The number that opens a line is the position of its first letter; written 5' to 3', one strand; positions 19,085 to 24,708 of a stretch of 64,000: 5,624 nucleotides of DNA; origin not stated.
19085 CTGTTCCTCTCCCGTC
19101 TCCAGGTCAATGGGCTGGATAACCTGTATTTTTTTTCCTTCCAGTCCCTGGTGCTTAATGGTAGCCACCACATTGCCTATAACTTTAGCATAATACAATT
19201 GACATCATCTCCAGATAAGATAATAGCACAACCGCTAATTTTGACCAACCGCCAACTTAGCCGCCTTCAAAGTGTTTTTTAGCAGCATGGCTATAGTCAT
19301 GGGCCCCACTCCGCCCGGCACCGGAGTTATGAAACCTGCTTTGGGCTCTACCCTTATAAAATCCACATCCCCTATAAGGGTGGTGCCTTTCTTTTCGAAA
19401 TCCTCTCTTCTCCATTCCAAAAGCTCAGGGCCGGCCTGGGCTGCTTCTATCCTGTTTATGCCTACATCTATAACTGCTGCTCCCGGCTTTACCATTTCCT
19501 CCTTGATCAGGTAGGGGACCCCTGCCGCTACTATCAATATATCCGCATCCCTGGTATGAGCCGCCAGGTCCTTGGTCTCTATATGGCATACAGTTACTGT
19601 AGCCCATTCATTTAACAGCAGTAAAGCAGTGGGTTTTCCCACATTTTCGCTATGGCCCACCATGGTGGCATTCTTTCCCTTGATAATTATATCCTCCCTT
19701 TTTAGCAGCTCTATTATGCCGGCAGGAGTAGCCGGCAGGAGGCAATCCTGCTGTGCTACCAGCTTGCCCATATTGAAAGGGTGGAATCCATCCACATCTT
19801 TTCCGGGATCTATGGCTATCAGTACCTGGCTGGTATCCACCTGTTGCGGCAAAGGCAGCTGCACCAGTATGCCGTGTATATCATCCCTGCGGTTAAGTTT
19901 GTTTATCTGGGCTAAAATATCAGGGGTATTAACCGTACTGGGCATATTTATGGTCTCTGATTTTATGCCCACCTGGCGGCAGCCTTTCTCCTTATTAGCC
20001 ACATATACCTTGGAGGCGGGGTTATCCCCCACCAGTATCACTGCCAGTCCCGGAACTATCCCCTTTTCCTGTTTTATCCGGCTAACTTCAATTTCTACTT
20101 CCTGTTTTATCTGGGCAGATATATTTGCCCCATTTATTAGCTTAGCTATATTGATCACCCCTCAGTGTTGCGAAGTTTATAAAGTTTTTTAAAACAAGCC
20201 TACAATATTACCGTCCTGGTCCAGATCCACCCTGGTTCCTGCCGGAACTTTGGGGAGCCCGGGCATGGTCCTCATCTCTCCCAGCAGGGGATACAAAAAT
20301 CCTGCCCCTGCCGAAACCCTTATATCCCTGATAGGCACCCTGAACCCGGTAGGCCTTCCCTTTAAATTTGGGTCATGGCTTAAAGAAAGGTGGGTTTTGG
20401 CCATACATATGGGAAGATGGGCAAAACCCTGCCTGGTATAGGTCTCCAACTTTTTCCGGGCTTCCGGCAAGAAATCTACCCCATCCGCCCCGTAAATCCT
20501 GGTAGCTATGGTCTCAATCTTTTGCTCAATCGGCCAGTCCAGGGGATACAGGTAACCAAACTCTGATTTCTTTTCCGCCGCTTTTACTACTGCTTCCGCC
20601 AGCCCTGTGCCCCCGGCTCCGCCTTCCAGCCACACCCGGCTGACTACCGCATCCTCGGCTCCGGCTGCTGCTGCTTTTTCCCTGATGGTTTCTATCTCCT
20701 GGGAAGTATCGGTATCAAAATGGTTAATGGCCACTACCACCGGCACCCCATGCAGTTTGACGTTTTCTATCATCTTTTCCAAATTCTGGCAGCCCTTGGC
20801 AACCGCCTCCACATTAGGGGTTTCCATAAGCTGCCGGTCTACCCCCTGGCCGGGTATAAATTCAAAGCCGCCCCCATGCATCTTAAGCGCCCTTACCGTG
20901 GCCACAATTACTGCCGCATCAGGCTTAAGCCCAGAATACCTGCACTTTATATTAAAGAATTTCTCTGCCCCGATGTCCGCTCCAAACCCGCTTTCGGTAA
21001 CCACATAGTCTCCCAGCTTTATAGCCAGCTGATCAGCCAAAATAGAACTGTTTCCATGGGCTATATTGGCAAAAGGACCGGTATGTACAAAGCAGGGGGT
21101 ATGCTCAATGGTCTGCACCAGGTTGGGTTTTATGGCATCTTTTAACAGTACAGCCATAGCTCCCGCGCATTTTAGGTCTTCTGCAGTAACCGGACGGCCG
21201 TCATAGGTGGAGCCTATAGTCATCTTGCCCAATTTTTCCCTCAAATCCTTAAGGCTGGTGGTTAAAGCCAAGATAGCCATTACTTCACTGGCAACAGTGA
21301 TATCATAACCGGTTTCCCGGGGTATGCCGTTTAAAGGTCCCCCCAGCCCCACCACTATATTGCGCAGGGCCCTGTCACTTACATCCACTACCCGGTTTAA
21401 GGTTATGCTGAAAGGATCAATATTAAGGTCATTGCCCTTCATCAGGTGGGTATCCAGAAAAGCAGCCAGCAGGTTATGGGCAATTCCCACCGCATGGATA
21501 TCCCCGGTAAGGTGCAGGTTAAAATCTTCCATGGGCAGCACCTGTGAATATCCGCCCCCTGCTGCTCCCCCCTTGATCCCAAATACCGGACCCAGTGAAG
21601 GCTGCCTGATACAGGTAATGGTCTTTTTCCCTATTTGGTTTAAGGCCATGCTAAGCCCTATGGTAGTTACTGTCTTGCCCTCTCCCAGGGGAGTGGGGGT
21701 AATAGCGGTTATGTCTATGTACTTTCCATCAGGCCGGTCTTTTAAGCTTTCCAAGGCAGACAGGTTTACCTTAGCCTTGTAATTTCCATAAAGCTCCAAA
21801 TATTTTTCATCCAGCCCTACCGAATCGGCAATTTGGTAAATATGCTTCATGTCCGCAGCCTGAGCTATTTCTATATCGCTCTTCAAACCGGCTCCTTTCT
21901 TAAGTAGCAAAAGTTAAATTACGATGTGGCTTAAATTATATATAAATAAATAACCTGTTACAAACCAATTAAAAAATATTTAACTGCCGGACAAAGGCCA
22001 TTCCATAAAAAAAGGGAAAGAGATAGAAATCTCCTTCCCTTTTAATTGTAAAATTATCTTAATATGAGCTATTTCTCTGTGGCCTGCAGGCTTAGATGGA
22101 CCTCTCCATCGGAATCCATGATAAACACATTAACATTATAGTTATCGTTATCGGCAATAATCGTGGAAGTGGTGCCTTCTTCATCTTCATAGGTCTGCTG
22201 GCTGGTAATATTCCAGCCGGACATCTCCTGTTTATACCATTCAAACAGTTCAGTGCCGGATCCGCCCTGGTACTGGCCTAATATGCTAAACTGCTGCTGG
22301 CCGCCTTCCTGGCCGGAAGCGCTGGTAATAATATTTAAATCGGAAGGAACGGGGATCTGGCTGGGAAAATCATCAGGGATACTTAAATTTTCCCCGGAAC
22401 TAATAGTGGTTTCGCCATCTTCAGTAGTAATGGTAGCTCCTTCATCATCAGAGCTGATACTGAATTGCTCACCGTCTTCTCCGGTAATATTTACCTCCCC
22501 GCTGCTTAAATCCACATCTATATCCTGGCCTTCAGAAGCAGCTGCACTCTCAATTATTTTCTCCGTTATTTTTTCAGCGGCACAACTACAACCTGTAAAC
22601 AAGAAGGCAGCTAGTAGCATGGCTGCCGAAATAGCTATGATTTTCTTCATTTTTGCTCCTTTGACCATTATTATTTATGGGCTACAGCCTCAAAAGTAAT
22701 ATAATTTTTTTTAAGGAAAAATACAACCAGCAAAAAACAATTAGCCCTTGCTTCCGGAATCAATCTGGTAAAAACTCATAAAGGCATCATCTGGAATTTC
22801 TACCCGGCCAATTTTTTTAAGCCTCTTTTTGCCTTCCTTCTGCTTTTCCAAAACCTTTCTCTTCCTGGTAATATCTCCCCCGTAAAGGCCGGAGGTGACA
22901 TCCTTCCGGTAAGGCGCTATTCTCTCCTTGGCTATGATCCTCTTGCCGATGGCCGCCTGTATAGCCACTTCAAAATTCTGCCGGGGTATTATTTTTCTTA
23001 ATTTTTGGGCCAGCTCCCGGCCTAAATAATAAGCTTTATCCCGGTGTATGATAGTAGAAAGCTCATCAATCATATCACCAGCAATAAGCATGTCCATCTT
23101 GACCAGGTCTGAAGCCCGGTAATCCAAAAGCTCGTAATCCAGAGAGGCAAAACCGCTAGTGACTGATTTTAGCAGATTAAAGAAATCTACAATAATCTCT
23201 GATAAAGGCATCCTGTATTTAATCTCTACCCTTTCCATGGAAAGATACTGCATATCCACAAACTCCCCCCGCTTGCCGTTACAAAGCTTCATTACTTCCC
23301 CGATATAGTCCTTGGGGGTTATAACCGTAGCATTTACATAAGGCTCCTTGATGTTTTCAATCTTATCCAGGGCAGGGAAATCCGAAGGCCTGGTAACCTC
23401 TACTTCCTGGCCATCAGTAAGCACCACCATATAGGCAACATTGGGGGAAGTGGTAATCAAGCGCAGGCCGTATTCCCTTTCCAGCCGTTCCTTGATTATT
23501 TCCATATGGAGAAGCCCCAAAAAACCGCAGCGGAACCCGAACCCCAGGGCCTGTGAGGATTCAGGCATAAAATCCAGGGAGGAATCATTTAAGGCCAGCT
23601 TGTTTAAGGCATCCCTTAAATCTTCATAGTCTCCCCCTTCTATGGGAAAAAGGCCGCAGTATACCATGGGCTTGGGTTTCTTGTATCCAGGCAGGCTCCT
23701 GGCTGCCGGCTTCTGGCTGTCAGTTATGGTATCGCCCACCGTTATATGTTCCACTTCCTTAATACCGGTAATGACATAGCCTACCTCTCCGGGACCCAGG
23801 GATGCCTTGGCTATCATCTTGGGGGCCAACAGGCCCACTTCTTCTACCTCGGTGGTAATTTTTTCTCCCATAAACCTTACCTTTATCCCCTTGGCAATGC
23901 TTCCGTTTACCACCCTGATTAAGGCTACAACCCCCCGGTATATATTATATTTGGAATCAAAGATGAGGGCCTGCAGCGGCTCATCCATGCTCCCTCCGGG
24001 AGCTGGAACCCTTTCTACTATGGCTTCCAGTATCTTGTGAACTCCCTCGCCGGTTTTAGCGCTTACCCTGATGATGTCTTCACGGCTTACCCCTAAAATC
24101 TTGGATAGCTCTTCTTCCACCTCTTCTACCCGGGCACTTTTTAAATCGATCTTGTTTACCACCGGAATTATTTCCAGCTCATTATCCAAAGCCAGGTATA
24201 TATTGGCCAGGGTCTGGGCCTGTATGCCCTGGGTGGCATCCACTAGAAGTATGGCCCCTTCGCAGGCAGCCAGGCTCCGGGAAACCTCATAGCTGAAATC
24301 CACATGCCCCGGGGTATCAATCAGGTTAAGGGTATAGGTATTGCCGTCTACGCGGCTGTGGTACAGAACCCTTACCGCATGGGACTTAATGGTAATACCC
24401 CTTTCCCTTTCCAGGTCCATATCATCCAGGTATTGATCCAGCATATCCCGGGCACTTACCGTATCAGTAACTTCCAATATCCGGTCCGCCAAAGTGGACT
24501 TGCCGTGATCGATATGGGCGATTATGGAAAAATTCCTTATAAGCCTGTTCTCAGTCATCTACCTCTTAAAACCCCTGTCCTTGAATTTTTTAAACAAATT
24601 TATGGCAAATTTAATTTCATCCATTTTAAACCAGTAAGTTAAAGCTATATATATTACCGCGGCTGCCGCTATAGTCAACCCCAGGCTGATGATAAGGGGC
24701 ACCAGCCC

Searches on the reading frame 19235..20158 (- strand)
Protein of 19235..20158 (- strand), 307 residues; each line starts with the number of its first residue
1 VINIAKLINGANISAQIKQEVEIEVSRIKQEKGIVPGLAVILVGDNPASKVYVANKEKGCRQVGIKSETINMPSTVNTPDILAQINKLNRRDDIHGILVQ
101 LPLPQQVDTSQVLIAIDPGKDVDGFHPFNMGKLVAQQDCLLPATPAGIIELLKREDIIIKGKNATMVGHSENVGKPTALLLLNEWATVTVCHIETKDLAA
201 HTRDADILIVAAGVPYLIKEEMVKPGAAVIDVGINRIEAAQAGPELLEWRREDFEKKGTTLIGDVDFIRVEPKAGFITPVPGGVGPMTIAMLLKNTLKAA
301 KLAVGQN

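Call 7: search_protein_families(library=pfam, proteins=[window:19235-20158:-], max_evalue=0.001)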
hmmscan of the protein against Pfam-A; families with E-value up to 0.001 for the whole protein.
window:19235-20158:- (307 aa): 2 families
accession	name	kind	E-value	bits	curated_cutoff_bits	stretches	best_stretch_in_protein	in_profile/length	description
PF02882.25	THF_DHG_CYH_C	-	6e-65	217.9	27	1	126-301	1-157/160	Tetrahydrofolate dehydrogenase/cyclohydrolase, NAD(P)-binding domain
PF00763.28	THF_DHG_CYH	-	1.8e-39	135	32.8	1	8-123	1-115/115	Tetrahydrofolate dehydrogenase/cyclohydrolase, catalytic domain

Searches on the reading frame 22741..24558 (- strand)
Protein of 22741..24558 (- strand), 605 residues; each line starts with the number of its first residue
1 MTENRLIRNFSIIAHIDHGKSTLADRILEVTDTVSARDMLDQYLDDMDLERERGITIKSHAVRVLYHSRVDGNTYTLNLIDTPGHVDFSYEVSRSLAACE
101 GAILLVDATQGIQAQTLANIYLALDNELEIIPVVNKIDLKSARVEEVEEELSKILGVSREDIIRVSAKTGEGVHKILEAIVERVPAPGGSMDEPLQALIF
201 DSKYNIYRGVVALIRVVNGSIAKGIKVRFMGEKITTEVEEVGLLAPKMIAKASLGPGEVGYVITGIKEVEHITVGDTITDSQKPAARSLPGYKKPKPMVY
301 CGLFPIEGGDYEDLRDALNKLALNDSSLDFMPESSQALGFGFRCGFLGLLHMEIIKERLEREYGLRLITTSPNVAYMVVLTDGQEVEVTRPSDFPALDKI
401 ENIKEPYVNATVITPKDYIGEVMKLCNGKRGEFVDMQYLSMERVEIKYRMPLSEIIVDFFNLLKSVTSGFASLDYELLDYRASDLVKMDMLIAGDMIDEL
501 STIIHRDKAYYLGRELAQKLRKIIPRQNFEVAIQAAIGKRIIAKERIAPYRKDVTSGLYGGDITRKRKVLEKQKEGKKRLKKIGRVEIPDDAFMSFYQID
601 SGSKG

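Call 7: search_protein_families(library=pfam, proteins=[window:22741-24558:-], max_evalue=0.001)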
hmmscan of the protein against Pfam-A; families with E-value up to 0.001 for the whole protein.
window:22741-24558:- (605 aa): 7 families
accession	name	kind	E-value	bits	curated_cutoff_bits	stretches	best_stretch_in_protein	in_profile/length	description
PF00009.33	GTP_EFTU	-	8.6e-56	188.9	26.5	1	7-185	3-187/188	Elongation factor Tu GTP binding domain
PF06421.17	LepA_C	-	1.6e-44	150.8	29.7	1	493-596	2-105/107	GTP-binding protein LepA C-terminus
PF00679.30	EFG_C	-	1.3e-22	80.1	27.9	1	403-489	2-87/89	Elongation factor G C-terminus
PF03144.31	GTP_EFTU_D2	-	5.1e-10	40.1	30.3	1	209-279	1-73/73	Elongation factor Tu domain 2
PF00071.28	Ras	-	2.2e-06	27.8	21.6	1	67-184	40-160/162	Ras family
PF14492.12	EFG_III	-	3.9e-06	27.3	27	1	295-369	2-73/75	Elongation Factor G, domain III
PF22042.2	EF-G_D2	-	0.00011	22.7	27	1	194-260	1-66/84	Elongation factor G domain 2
